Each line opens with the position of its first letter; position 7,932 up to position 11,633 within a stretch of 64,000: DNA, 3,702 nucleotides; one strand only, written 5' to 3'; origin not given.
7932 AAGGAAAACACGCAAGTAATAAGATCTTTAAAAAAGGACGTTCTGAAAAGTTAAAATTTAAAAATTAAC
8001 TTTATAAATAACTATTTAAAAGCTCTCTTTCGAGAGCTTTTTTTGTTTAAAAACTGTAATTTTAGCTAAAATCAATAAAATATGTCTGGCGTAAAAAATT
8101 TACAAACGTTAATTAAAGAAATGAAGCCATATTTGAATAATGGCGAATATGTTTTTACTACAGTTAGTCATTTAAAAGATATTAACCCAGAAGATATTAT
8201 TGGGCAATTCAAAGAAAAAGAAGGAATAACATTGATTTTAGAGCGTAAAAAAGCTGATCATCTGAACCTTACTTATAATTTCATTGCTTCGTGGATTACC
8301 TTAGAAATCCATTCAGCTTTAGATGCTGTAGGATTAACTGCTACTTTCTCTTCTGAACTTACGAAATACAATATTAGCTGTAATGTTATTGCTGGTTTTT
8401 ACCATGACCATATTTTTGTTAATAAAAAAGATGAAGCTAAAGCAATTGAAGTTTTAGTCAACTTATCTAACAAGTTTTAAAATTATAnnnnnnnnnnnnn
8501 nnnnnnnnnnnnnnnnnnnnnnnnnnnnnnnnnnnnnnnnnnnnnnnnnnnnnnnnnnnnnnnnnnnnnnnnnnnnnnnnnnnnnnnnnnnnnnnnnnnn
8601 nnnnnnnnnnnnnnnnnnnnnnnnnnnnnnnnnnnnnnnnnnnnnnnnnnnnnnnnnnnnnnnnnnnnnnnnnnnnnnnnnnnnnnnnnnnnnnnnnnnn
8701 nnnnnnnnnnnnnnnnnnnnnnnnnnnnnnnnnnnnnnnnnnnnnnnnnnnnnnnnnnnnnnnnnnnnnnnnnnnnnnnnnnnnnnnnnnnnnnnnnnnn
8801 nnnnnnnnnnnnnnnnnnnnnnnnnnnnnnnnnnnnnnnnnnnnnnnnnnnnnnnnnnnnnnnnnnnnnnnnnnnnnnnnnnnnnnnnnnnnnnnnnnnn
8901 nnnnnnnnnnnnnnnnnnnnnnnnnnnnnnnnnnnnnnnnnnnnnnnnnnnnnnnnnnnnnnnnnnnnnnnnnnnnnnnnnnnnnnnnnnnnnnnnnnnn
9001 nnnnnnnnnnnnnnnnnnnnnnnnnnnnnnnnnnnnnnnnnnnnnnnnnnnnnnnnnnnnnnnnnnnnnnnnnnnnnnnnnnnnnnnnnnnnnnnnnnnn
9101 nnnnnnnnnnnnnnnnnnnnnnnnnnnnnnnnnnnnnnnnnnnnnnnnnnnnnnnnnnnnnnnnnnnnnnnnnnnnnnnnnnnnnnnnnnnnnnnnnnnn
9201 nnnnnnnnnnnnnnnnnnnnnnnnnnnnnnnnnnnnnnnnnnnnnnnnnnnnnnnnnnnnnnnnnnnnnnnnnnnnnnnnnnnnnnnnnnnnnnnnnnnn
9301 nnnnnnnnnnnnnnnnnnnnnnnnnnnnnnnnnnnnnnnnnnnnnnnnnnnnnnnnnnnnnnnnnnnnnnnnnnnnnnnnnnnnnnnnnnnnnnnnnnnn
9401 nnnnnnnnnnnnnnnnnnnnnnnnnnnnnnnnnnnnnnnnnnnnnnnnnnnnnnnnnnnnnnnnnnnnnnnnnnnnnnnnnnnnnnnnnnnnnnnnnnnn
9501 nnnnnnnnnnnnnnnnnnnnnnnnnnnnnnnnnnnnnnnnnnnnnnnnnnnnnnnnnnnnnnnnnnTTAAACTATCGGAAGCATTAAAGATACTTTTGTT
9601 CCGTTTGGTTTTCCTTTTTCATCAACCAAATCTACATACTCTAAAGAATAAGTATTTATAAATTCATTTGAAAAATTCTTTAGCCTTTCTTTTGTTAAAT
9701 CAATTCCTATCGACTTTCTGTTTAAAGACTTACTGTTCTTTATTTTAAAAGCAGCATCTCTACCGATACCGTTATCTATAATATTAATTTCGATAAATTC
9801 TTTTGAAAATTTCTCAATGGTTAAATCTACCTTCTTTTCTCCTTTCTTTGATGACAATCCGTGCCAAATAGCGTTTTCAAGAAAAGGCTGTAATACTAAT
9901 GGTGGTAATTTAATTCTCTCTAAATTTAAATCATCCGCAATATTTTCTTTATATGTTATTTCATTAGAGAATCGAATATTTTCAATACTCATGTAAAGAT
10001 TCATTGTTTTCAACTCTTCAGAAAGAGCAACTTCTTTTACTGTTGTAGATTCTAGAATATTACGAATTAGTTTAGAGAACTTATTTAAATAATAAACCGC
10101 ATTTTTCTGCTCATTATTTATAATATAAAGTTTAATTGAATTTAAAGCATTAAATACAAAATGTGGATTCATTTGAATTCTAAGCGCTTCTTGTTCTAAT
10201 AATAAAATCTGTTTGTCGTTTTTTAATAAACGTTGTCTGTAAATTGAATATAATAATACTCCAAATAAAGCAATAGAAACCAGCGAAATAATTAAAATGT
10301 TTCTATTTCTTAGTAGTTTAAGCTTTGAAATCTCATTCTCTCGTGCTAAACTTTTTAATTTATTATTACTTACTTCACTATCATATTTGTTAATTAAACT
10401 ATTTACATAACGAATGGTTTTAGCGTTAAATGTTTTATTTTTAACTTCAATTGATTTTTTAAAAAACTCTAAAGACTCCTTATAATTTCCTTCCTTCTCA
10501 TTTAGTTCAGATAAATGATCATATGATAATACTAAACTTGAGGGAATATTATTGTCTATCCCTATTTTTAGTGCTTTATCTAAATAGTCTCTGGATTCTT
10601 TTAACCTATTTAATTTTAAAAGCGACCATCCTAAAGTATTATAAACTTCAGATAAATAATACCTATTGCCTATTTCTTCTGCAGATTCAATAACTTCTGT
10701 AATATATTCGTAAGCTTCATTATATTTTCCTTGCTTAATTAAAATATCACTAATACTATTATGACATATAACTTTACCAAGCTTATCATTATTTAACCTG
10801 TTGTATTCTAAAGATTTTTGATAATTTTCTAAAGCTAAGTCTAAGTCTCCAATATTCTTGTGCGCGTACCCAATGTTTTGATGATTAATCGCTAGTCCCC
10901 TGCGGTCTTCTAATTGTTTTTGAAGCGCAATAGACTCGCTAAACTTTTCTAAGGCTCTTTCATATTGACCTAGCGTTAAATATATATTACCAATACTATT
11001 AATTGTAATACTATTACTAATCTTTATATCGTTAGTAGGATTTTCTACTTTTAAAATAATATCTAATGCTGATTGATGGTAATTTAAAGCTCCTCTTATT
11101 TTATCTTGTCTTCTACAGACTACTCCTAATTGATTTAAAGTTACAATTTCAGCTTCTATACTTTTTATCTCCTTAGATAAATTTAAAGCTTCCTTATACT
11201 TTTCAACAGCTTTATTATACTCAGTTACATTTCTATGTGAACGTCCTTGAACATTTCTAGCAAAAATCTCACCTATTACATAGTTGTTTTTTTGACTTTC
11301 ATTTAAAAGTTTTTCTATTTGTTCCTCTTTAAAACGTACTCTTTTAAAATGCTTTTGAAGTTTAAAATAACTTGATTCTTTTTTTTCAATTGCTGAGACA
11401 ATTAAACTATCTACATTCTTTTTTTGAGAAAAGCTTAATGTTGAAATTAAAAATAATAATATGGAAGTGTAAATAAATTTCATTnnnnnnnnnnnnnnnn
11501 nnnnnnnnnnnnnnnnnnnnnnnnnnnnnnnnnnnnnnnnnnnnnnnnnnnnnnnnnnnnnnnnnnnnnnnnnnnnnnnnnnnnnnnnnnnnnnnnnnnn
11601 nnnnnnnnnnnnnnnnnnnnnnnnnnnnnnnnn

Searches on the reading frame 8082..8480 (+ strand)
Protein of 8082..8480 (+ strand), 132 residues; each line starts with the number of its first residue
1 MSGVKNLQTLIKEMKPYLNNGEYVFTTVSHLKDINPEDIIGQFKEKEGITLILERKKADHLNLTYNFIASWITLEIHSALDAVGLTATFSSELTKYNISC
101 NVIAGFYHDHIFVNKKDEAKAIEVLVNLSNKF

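Call 8: search_protein_families(library=pfam, proteins=[window:8082-8480:+])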
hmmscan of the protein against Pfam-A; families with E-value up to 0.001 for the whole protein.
window:8082-8480:+ (132 aa): 2 families
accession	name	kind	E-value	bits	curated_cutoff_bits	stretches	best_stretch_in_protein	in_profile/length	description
PF10000.15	ACT_3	-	3.3e-21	75.4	25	1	2-69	1-69/70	ACT domain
PF13840.12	ACT_7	-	1.2e-11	44.7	27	1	70-125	5-63/65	ACT domain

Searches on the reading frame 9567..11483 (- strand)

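Call 8: search_protein_families(library=pfam, proteins=[window:9567-11483:-])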
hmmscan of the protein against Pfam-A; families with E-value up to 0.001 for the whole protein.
window:9567-11483:- (638 aa): 15 families
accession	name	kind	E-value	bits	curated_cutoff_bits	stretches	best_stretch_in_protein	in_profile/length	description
PF13424.12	TPR_12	-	4.2e-35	120.2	30.1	3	243-307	8-74/77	Tetratricopeptide repeat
PF07719.23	TPR_2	-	8.4e-30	100.8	27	1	279-307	2-30/34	Tetratricopeptide repeat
PF00515.34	TPR_1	-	7.7e-25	86.1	27.8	1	202-228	5-31/34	Tetratricopeptide repeat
PF13181.12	TPR_8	-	1.2e-19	69.1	25.7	0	279-307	2-30/34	Tetratricopeptide repeat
PF13374.12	TPR_10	-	2.3e-19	69.2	27.5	0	280-307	4-31/42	Tetratricopeptide repeat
PF06580.19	His_kinase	-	4.3e-19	69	25.2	1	430-508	2-80/81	Histidine kinase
PF13176.12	TPR_7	-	1e-16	59.9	27.9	0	162-194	3-35/36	Tetratricopeptide repeat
PF17874.7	TPR_MalT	-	3.4e-14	53.3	45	2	160-312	42-195/336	MalT-like TPR region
PF24885.1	TPR_NPHP3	-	2e-11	44.2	100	1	255-354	75-177/239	Nephrocystin-3 TPR domain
PF13414.12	TPR_11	-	8.4e-08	32.2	26.8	0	165-190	1-26/42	TPR repeat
PF13432.12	TPR_16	-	2.4e-06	28.3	32.7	0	246-310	5-63/65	Tetratricopeptide repeat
PF13428.12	TPR_14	-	4.6e-05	24.1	23.5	0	280-307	3-30/44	Tetratricopeptide repeat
PF13174.12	TPR_6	-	0.00021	22.2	26.3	0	284-306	6-28/33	Tetratricopeptide repeat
PF12895.13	ANAPC3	-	0.00033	21.3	27.2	0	247-303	32-81/82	Anaphase-promoting complex, cyclosome, subunit 3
PF14938.12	SNAP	-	0.00042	20.3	25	0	173-268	89-185/282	Soluble NSF attachment protein, SNAP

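Call 41: search_protein_families(library=ncbifam, proteins=[window:9567-11483:-])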
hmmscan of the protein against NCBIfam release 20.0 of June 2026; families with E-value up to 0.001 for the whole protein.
window:9567-11483:- (638 aa): 9 families
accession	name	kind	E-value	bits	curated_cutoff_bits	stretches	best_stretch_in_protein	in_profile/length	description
NF041717.1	HaaA_phane_TPR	equivalog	6.5e-18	64.2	1125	1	79-272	678-866/882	cyclophane-containing RiPP biosynthesis TPR protein HaaT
NF053520.1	HK_Porph_FimS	equivalog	1.7e-14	53.1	600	2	172-351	98-277/618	sensor histidine kinase FimS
NF040586.1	FxSxx_TPR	equivalog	1.4e-12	47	300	2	115-302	430-622/830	FxSxx-COOH system tetratricopeptide repeat protein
NF053617.1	SARPRegAfsRStmc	equivalog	3.2e-12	45.3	1430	1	58-307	721-965/986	SARP-family global regulator AfsR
NF040959.1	MamA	equivalog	4.1e-10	39.5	200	1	203-348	76-203/204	magnetosome protein MamA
NF002725.1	PRK02603.1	equivalog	1.5e-09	38.1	143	1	172-235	49-109/173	photosystem I assembly protein Ycf3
TIGR02521.1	type_IV_pilW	equivalog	4.3e-09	36.3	154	1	164-351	37-202/234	type IV pilus biogenesis/stability protein PilW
NF053779.1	BT3442_fam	equivalog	1.9e-05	23.6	940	1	77-186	146-250/563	BT3442 family protein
NF053720.1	NsdA_fam_reg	subfamily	0.00011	21.8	75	0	164-226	335-396/432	NsdA family TPR-like regulatory protein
